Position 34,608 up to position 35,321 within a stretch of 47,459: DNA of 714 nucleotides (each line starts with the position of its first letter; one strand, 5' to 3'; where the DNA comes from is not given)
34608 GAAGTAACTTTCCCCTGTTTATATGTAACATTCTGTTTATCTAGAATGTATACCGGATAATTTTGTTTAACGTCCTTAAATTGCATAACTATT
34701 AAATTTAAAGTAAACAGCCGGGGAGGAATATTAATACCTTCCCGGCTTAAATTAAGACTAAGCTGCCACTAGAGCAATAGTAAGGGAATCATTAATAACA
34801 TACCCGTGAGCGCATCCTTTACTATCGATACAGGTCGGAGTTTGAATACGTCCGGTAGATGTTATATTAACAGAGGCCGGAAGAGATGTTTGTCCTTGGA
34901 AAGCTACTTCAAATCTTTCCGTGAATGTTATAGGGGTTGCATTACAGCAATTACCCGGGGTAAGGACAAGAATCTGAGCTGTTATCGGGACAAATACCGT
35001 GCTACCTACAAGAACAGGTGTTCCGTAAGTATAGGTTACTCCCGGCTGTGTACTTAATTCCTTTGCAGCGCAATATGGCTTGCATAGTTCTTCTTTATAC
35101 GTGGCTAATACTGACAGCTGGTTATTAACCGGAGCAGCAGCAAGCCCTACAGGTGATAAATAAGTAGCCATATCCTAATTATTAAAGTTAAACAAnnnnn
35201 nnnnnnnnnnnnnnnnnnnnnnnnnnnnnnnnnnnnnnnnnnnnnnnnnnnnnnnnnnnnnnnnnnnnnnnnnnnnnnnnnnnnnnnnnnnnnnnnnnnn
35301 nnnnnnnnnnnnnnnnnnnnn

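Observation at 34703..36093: G+C-richer two-gene unit encoding extremely Cys-rich proteins with no family I can name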

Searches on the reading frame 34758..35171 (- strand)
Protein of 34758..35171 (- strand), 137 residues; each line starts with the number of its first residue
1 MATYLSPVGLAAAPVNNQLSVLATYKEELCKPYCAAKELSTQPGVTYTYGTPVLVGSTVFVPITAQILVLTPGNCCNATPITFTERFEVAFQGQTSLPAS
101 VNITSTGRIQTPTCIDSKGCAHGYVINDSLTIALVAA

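Call 3: search_protein_families(library=pfam, proteins=[window:34758-35171:-], max_evalue=1)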
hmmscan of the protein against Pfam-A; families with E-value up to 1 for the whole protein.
window:34758-35171:- (137 aa): 0 families

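Call 4: search_protein_families(library=phrogs, proteins=[window:34758-35171:-], max_evalue=1)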
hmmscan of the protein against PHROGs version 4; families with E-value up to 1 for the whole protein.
window:34758-35171:- (137 aa): 0 families

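Call 6: search_dna_similar(query=window:34758-35171:-, collection=phages, mode=protein, max_rows=40, max_evalue=0.001)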
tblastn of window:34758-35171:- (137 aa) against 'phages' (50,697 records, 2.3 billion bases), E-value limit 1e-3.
Records with a match: 3; places in all: 3; records where one place covers at least 80% of the query: 3.
Best place of each record, by identity: <60% 3.
By first word of the organism name: uncultured 2; Dulem 1.
By host as written in the record: - 2; Eulemur fulvus collaris 1.
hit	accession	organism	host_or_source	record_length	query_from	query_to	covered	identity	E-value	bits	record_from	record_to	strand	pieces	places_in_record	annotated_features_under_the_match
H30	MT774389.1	uncultured phage cr116_1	human feces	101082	1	134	98%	50.0%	6e-26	107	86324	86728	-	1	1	hypothetical protein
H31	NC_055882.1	uncultured phage cr116_1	human feces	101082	1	134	98%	50.0%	6e-26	107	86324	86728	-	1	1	hypothetical protein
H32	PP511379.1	Dulem virus 40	Eulemur fulvus collaris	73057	1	134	98%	49.3%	6e-27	109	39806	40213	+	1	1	hypothetical protein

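Call 8: get_annotated_region(hit=H30, flank=6000)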
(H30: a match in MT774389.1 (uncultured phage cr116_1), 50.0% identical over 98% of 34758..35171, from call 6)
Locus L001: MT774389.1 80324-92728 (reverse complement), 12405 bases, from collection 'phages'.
description: Uncultured phage cr116_1, complete genome.
organism: uncultured phage cr116_1 (NCBI taxid 2772073)
taxonomy: Viruses; Duplodnaviria; Heunggongvirae; Uroviricota; Caudoviricetes; Crassvirales; Steigviridae; Asinivirinae; Pamirivirus; Pamirivirus faecium
host: -; source: human feces; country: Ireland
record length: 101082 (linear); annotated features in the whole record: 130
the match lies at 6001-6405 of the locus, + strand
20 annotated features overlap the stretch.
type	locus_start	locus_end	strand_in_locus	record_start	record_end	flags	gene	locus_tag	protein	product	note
CDS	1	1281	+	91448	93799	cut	-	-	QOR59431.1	hypothetical protein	gp_24167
CDS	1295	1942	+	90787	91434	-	-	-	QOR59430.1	hypothetical protein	gp_24166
CDS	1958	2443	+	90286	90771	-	-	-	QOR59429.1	hypothetical protein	gp_24165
CDS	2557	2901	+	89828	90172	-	-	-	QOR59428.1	hypothetical protein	gp_24164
CDS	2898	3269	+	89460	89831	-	-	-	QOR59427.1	lysis regulatory protein/holin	gp_24163; Phage lysis regulatory protein/holin [phiCrAss001]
CDS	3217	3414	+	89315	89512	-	-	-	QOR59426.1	hypothetical protein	gp_24162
CDS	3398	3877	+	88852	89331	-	-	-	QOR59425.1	L,D-carboxypeptidase/transpeptidase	gp_24161; L,D-carboxypeptidase/Transpeptidase [phiCrAss001]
CDS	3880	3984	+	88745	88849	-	-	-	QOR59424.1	hypothetical protein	gp_24160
CDS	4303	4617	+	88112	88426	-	-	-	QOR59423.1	terminase small subunit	gp_24159; Excisionase, terminase small subunit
CDS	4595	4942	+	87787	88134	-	-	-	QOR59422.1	hypothetical protein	gp_24158; VOG3488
CDS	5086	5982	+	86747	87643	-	-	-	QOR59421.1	spike protein/glycoprotein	gp_24157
CDS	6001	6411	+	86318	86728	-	-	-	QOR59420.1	hypothetical protein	gp_24156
CDS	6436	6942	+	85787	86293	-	-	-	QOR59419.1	hypothetical protein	gp_24155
CDS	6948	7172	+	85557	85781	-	-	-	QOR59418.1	hypothetical protein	gp_24154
CDS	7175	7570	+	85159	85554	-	-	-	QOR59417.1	hypothetical protein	gp_24153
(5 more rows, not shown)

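Call 9: get_annotated_region(hit=H32, flank=6000)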
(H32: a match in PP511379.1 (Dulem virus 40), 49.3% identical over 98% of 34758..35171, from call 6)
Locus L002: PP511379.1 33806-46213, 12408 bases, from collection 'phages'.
description: Dulem virus 40 isolate Duke_21_1, complete genome.
organism: Dulem virus 40 (NCBI taxid 3145758)
taxonomy: Viruses; Duplodnaviria; Heunggongvirae; Uroviricota; Caudoviricetes
host: Eulemur fulvus collaris; source: feces; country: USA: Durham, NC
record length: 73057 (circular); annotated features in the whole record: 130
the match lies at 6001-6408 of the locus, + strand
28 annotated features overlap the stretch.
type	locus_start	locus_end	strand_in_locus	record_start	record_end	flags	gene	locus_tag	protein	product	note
CDS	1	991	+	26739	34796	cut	-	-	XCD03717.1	tail protein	-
CDS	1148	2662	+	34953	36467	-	-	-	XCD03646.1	hypothetical protein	-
CDS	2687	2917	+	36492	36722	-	-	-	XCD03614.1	hypothetical protein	-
CDS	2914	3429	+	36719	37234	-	-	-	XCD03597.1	endodeoxyribonuclease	-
CDS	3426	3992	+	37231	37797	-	-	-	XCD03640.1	hypothetical protein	-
CDS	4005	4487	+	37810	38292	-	-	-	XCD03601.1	holin protein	-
CDS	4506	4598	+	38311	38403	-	-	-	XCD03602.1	hypothetical protein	-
CDS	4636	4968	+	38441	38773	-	-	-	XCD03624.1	hypothetical protein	-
CDS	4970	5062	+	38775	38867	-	-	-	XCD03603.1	hypothetical protein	-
CDS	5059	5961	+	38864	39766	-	-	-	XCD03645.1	hypothetical protein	-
CDS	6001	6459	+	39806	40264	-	-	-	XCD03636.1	hypothetical protein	-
CDS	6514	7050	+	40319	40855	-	-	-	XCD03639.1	hypothetical protein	-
CDS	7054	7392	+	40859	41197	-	-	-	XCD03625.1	hypothetical protein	-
CDS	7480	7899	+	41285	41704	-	-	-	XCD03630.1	hypothetical protein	-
CDS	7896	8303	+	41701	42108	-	-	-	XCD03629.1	hypothetical protein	-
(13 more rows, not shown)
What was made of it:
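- after the holin in Dulem virus 40 (call 9);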

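Call 13: find_homologous_proteins(query=window:34758-35171:-)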
Query window:34758-35171:- (137 aa): 681 proteins with E <= 0.001 among 699 candidates; the best 120 are listed.
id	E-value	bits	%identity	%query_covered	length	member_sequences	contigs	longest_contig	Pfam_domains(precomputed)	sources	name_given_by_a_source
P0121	7.1e-83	293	99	100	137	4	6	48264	-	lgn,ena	-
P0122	4.4e-76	271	91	100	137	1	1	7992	-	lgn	-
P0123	6.3e-72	258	86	100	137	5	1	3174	-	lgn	-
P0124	1.1e-71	257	86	100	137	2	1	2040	-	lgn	-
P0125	7.8e-69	248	80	100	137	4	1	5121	-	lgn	-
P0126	8.0e-69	248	82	100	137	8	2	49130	-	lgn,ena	-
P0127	5.3e-68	245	81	100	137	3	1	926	-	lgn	-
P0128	5.5e-60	219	78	100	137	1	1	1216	-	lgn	-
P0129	8.5e-50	186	65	98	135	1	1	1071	-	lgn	-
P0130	2.0e-49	185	64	98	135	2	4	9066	-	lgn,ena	-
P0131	6.7e-49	183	67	98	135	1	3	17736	-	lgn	-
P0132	2.0e-44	169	59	100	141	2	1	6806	-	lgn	-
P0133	4.9e-44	167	60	98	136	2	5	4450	-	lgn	-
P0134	7.9e-44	167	59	98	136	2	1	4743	-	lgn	-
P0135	1.1e-43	166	60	98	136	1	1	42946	-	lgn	-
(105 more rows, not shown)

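Call 24: predict_structure(alignment_id=A3)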
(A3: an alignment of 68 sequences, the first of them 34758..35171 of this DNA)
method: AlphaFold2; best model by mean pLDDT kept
length: 137 residues; sequences in the alignment: 68
mean_pLDDT: 83.6   pTM: 0.75
mean pLDDT of the five models: 83.6, 81.3, 81.1, 76.4, 76.3
residues with pLDDT >= 90: 60; 70-90: 55; 50-70: 21; < 50: 1
segments of 3 or more residues with pLDDT < 50: none
pLDDT, mean of each block of 10 residues (from residue 1): 83 75 88 61 81 95 90 67 90 91 90 84 89 88
secondary structure, 60 per line:
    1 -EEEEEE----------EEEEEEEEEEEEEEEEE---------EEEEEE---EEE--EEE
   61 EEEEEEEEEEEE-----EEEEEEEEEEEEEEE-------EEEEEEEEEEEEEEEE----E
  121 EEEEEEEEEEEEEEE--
elements in order: E2-7 E18-34 E44-49 E53-55 E58-72 E78-92 E100-115 E120-135

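Call 28: fold_search(model_id=the predicted structure, library=pdb)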
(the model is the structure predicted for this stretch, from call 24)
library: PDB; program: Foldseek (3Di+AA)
matches with E <= 10: 1013; with E <= 0.001: 0
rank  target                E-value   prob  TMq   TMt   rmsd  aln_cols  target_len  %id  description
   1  8oq0                  9.6e-03  0.66  0.28  0.10  17.9       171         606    7  Crystal structure of tailspike depolymerase (APK09_gp48) from Acinetobacter phage APK09 (released 2023-05-31)
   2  8jvb_A                2.9e-02  0.57  0.30  0.13  19.6       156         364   13  Cryo-EM structure of the Type II secretion system protein from Acidithiobacillus caldus (released 2024-07-03)
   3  2y1z_B                3.0e-02  0.28  0.16  0.22  11.4       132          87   11  Human alphaB Crystallin ACD R120G (released 2011-03-02)
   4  9wfd_A                5.1e-02  0.30  0.25  0.10  17.0       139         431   14  Cryo-EM structure of the Type II secretion system protein from Acidithiobacillus caldus (released 2025-11-19)
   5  4m5t_E                5.1e-02  0.21  0.14  0.20  11.3       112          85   13  Disulfide trapped human alphaB crystallin core domain in complex with C-terminal peptide (released 2014-04-09)
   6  5wq7_A                6.6e-02  0.57  0.27  0.09  16.6       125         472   16  CryoEM structure of type II secretion system secretin GspD in E.coli K12 (released 2016-12-28)
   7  1izn_C                6.9e-02  0.72  0.27  0.16   7.6        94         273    8  Crystal Structure of Actin Filament Capping Protein CapZ (released 2003-04-08)
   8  3lk4_1                8.1e-02  0.75  0.27  0.15   8.1        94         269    8  Crystal structure of CapZ bound to the uncapping motif from CD2AP (released 2010-04-07)
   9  4m5t_G                8.1e-02  0.25  0.15  0.23  11.7       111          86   12  Disulfide trapped human alphaB crystallin core domain in complex with C-terminal peptide (released 2014-04-09)
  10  7ds6_A                8.6e-02  0.66  0.27  0.16   7.7        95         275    8  Crystal structure of actin capping protein in complex with twinflin-1/CD2AP CPI chimera peptide (TWN-CDC) (released 2021-03-03)
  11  7ds8_A                9.0e-02  0.69  0.27  0.16   7.6        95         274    8  Crystal structure of actin capping protein in complex with twinflin-1/CD2AP CPI chimera peptide (CDN-TWC) (released 2021-03-03)
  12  7ofh_A                9.0e-02  0.57  0.27  0.18  15.2       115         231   10  CryoEM structure of the outer membrane secretin pore pIV from the f1 filamentous bacteriophage. (released 2021-11-03)
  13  8hqo_a                9.5e-02  0.30  0.20  0.18  13.6       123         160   10  Neck of DT57C bacteriophage in the full state (released 2023-12-13)
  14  8kea_P                9.5e-02  0.13  0.18  0.10  17.0       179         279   10  Cyanophage A-1(L) baseplate-initiators (released 2024-04-10)
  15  4mjh_A                1.1e-01  0.41  0.23  0.31   9.5       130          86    8  Human Hsp27 core domain in complex with C-terminal peptide (released 2014-04-09)
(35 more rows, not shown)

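Call 31: search_protein_representatives(alignment_id=A3)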
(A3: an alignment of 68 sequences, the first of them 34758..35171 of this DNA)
Query: 68 sequences, 136 profile positions. Proteins with E-value up to 0.001 (for the whole library): 122; up to 1e-10: 78; up to 1e-30: 28. The best 122 are listed.
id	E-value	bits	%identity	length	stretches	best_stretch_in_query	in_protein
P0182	3.9e-57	208.0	-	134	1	1-134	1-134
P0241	4.7e-49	181.9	-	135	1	1-135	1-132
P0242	1.2e-44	167.6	-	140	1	1-136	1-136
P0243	1.9e-43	163.7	-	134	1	3-135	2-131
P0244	6.8e-43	161.9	-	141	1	1-135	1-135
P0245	5.7e-42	158.9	-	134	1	1-134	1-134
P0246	2.3e-41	157.0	-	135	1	1-134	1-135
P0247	6.1e-41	155.6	-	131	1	1-134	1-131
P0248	7.5e-41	155.3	-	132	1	1-135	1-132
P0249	3.4e-40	153.2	-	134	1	1-133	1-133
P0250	2.3e-39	150.5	-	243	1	46-135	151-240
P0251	9.2e-39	148.6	-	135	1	1-133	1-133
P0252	1.1e-38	148.3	-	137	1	1-135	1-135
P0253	2.2e-37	144.1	-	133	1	1-134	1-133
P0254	9.6e-37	142.0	-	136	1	1-136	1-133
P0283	6.9e-25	103.6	-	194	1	46-134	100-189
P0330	4.9e-08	49.1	-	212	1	34-133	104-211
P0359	2.8e-04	36.9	-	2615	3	43-115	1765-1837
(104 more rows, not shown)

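Call 33: search_solved_structures(query=A3, max_evalue=10)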
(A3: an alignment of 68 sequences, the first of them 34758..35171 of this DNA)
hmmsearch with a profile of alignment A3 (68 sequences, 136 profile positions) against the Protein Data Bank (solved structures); distinct sequences matched with E-value up to 10: 1.
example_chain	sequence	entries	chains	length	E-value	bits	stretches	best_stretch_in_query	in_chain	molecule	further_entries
9u82_A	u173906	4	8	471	0.94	12.5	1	51-91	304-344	PTS galactitol transporter subunit IIC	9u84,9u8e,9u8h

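Call 36: fold_search(model_id=the predicted structure, library=viral)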
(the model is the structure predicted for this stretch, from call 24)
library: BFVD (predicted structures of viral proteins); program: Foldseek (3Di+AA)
matches with E <= 10: 1192; with E <= 0.001: 0
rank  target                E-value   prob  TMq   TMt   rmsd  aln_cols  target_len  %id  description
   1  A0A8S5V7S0            1.4e-02  0.57  0.21  0.20  13.1       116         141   15  Uncharacterized protein [Myoviridae sp. ctCpP1]
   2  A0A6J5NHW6            1.4e-02  0.35  0.17  0.04  17.3       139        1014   11  Uncharacterized protein [uncultured Caudovirales phage]
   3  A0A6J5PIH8            2.2e-02  0.51  0.21  0.07  17.0       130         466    9  Uncharacterized protein [uncultured Caudovirales phage]
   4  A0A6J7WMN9            2.6e-02  0.20  0.15  0.05  16.4       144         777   11  Uncharacterized protein [uncultured Caudovirales phage]
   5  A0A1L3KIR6            2.9e-02  0.80  0.26  0.27   7.4       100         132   12  Uncharacterized protein [Wenzhou levi-like virus 5]
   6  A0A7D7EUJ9            2.9e-02  0.15  0.18  0.14  19.5       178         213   10  (no name in the UniProt tables at hand)
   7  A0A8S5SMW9            3.4e-02  0.28  0.21  0.19  12.3       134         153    9  Uncharacterized protein [Siphoviridae sp. cteZR38]
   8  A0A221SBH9            4.2e-02  0.33  0.23  0.07  16.2       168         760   12  Tailspike protein [Acinetobacter phage vB_AbaP_B1]
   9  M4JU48                4.5e-02  0.23  0.21  0.17  16.5       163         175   11  Protein EE23 [Elephantid herpesvirus 1]
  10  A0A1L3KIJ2            5.2e-02  0.66  0.26  0.24   8.3        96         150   14  Uncharacterized protein [Beihai levi-like virus 30]
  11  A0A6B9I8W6            5.5e-02  0.35  0.24  0.08   9.2       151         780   12  (no name in the UniProt tables at hand)
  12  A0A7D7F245            5.5e-02  0.15  0.15  0.10  15.4       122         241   11  (no name in the UniProt tables at hand)
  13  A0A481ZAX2            6.1e-02  0.21  0.19  0.15  18.3       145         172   10  Uncharacterized protein [Pithovirus LCPAC304]
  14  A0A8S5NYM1            6.4e-02  0.21  0.22  0.18  17.5       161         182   13  Uncharacterized protein [Caudovirales sp. ct0FJ5]
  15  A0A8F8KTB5            6.8e-02  0.14  0.17  0.04  18.2       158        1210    6  Putative collagen-binding domain virulence factor YadA protein [Clandestinovirus]
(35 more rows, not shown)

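Call 38: search_protein_families(library=phrogs, proteins=[L001:6436-6942:+, L002:6514-7050:+, L001:5086-5982:+, L001:6001-6411:+, L001:7175-7570:+, L001:7689-8828:+], max_evalue=0.01)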
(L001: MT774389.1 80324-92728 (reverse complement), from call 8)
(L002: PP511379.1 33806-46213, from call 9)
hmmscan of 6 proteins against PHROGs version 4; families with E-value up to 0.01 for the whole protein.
L001:6436-6942:+ (168 aa): 2 families
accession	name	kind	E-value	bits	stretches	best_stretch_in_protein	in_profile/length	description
phrog_28898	-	unknown function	5.9e-55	187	1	1-161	1-163/181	-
phrog_6631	-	unknown function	0.0097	16.4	0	53-167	26-123/251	-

L002:6514-7050:+ (178 aa): 2 families
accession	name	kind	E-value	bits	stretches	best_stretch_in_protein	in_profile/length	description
phrog_28898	-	unknown function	2.1e-36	126.5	1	1-174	1-177/181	-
phrog_2658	-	other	0.0053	18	1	104-166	53-123/126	hol-like chemotaxis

L001:5086-5982:+ (298 aa): 1 family
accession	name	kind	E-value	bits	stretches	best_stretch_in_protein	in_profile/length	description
phrog_16490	-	unknown function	1.8e-50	173.2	1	27-292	7-263/286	-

L001:6001-6411:+ (136 aa): 0 families

L001:7175-7570:+ (131 aa): 1 family
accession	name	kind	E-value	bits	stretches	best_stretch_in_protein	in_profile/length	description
phrog_1365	-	unknown function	0.0021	19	1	8-106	4-95/127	-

L001:7689-8828:+ (379 aa): 0 families

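Call 39: search_protein_families(library=pfam, proteins=[L001:6436-6942:+, L002:6514-7050:+, L001:5086-5982:+, L001:6001-6411:+, L001:7175-7570:+, L001:7689-8828:+], max_evalue=0.01)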
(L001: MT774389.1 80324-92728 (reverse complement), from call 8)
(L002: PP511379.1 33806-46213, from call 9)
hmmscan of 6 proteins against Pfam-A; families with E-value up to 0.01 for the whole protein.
L001:6436-6942:+ (168 aa): 1 family
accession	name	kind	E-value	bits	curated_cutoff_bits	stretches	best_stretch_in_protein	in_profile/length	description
PF07321.17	YscO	-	0.0088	16.5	28.8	0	89-149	69-129/149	Type III secretion protein YscO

L002:6514-7050:+ (178 aa): 3 families
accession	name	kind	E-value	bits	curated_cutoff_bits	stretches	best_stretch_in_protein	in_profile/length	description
PF04977.20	DivIC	-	0.00046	20.4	28.9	1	124-163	11-50/80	Septum formation initiator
PF11932.13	DUF3450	-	0.0017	18.1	32.6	1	91-168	36-110/241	Protein of unknown function (DUF3450)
PF10046.14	BLOC1_2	-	0.0083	16.9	33.4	1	81-167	9-95/96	Biogenesis of lysosome-related organelles complex-1 subunit 2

L001:5086-5982:+ (298 aa): 0 families

L001:6001-6411:+ (136 aa): 0 families

L001:7175-7570:+ (131 aa): 0 families

L001:7689-8828:+ (379 aa): 0 families

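Call 58: search_protein_families(library=padloc, proteins=[window:34758-35171:-], max_evalue=0.1)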
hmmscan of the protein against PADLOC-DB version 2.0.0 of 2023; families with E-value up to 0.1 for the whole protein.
window:34758-35171:- (137 aa): 0 families

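Call 59: search_protein_families(library=ncbifam, proteins=[window:34758-35171:-], max_evalue=0.1)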
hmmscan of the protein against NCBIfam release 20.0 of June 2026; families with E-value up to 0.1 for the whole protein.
window:34758-35171:- (137 aa): 0 families
